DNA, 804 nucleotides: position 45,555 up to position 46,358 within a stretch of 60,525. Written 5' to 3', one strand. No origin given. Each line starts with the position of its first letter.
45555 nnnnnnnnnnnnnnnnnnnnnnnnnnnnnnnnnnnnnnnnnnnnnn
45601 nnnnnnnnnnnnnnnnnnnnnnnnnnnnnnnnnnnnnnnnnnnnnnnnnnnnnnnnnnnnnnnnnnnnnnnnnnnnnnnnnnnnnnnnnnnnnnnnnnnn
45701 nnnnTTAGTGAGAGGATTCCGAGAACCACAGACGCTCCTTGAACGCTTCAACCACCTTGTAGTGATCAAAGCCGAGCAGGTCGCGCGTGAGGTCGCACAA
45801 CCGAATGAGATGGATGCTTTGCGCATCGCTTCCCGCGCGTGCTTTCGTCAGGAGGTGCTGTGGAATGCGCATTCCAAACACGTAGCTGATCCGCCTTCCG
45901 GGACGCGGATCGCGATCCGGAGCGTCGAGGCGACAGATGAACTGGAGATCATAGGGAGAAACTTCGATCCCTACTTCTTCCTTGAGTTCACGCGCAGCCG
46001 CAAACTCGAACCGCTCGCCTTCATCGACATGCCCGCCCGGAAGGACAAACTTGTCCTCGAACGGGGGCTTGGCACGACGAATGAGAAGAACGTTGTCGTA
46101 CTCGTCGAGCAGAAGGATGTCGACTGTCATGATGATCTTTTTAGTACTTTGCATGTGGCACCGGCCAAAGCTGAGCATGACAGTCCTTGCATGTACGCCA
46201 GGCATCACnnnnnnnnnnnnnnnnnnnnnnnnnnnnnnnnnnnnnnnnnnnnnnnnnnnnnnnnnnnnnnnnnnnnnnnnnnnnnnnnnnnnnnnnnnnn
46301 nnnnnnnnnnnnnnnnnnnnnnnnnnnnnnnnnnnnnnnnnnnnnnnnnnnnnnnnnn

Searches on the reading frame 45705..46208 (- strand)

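Call 85: search_protein_families(library=pfam, proteins=[window:45705-46208:-], max_evalue=0.001)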
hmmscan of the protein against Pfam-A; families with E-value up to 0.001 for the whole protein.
window:45705-46208:- (167 aa): 1 family
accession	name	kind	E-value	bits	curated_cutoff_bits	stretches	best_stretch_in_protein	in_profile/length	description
PF00293.34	NUDIX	-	7.9e-18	65.2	21.1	1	28-154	5-132/134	NUDIX domain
